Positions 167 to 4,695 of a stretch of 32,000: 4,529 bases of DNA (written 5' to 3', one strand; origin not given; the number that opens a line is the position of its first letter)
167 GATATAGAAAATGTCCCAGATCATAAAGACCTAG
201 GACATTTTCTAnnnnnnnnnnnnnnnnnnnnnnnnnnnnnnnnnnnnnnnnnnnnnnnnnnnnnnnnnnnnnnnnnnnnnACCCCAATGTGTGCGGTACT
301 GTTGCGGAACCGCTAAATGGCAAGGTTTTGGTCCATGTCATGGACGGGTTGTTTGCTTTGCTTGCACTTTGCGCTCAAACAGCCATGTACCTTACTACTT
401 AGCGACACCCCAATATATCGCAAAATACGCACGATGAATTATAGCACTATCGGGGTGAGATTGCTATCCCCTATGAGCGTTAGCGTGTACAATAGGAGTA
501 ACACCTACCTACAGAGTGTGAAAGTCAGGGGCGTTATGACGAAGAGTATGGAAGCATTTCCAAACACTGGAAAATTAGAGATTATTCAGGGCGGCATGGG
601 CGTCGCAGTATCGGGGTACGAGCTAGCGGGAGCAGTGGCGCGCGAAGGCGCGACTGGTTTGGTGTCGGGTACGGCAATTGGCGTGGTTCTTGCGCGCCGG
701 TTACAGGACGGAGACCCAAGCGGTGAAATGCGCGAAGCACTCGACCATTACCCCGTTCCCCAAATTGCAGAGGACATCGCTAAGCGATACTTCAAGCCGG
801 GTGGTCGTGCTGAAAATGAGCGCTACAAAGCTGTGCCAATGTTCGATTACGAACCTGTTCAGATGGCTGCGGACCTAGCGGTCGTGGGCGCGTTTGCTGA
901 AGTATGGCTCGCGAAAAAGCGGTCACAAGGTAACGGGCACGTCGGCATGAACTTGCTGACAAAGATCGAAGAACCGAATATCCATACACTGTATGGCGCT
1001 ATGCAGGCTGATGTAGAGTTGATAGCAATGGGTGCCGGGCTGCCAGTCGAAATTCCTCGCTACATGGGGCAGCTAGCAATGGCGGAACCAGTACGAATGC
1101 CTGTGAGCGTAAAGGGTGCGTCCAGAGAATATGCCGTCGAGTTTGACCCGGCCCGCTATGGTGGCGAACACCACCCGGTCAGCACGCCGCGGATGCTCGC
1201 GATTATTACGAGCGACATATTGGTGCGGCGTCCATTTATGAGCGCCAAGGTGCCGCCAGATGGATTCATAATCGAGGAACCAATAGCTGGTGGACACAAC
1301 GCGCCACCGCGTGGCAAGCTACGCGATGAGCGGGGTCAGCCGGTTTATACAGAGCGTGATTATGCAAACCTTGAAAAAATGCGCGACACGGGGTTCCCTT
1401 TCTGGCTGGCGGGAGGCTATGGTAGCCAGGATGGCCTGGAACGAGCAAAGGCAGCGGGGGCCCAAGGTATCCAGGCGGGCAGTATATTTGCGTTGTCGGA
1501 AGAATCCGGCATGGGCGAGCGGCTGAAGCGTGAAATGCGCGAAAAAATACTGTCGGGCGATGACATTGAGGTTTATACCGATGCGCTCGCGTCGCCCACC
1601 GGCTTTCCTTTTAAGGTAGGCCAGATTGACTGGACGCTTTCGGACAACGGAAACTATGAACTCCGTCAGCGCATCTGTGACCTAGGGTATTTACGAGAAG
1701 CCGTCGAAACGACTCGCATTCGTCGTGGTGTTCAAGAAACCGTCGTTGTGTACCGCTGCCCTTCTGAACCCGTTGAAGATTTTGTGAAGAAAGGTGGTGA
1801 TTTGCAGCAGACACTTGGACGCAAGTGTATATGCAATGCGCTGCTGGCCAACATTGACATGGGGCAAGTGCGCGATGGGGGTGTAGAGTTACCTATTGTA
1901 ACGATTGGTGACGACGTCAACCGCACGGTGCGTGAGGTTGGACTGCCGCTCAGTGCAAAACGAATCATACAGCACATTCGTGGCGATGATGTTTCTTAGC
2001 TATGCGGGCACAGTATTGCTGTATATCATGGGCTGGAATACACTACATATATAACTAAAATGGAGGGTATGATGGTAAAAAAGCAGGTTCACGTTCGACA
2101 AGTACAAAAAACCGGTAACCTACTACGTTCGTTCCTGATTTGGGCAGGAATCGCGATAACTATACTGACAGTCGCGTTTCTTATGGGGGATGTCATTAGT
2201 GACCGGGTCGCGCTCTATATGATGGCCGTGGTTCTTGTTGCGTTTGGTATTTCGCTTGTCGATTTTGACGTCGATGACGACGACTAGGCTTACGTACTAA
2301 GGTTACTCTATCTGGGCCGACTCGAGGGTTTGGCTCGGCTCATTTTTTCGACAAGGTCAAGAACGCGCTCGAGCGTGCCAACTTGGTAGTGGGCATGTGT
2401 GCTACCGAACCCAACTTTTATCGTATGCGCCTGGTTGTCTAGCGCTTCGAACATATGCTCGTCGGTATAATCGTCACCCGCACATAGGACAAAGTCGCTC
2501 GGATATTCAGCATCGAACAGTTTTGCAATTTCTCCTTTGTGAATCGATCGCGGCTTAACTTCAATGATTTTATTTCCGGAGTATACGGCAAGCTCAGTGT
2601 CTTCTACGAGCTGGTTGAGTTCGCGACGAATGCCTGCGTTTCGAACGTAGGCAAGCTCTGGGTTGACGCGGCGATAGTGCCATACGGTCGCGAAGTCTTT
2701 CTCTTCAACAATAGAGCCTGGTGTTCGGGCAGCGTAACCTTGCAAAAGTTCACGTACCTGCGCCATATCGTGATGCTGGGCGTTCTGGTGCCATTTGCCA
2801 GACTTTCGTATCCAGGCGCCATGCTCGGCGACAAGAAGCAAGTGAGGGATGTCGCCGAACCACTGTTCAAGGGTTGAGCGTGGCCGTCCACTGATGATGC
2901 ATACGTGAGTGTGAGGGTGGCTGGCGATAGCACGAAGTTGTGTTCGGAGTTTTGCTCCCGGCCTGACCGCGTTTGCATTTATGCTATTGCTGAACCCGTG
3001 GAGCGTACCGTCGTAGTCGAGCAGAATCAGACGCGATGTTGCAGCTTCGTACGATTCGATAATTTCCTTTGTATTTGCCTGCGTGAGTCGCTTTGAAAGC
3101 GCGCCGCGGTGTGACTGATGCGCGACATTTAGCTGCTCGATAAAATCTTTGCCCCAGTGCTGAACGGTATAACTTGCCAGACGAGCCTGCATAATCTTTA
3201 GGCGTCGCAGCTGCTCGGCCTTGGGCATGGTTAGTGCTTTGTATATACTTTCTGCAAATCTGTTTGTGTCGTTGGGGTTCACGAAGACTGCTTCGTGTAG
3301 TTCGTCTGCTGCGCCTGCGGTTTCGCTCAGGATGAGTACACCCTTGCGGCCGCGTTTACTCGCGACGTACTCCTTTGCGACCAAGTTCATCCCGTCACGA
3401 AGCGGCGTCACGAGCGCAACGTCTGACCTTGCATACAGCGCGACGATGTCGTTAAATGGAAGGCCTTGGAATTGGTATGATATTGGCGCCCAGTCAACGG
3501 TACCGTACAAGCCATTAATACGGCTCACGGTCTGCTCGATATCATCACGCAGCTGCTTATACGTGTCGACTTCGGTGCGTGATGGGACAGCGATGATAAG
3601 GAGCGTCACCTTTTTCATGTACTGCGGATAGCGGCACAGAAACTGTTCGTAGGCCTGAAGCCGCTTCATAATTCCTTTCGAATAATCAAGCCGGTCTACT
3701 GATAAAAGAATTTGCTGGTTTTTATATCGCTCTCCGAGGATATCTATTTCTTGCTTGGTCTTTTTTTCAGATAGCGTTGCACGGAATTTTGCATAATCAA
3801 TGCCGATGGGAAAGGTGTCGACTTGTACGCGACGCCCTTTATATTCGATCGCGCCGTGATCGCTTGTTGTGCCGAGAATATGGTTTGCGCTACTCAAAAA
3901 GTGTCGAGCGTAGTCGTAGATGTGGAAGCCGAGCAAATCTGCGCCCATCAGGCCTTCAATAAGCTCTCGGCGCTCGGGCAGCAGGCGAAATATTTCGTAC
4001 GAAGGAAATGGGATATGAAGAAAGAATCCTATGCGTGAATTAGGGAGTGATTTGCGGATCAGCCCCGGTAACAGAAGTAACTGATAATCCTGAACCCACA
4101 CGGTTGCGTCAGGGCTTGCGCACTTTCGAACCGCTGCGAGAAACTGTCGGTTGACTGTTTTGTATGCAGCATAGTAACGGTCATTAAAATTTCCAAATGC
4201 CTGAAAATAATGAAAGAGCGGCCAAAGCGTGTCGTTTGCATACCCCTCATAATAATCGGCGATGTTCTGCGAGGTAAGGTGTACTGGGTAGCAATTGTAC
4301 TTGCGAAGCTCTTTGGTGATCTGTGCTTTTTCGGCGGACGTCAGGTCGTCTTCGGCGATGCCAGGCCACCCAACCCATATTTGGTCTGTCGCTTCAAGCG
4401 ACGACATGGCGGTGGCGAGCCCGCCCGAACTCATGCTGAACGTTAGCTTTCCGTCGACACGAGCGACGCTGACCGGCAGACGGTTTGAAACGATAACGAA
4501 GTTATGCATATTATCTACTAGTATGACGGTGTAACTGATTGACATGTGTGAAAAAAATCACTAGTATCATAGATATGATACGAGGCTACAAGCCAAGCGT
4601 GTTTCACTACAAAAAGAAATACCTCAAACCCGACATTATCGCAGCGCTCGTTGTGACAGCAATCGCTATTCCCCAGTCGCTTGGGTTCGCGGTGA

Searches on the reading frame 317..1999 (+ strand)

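Call 84: search_protein_families(library=pfam, proteins=[window:317-1999:+], max_evalue=0.00001)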
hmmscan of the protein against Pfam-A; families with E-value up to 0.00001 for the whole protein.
window:317-1999:+ (560 aa): 1 family
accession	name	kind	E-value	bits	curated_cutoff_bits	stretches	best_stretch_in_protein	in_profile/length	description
PF03060.21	NMO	-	6e-10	39.5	28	0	313-412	156-246/331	Nitronate monooxygenase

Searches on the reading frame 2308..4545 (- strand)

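Call 84: search_protein_families(library=pfam, proteins=[window:2308-4545:-], max_evalue=0.00001)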
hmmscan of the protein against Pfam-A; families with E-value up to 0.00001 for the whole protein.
window:2308-4545:- (745 aa): 3 families
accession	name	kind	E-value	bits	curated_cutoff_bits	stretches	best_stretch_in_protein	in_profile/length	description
PF00982.27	Glyco_transf_20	-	6e-159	530.2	32.5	1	15-473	2-472/473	Glycosyltransferase family 20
PF02358.22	Trehalose_PPase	-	7.1e-50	169.7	27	1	508-713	1-215/235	Trehalose-phosphatase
PF08282.18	Hydrolase_3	-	7.9e-06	26.2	20.9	0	507-602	1-89/255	haloacid dehalogenase-like hydrolase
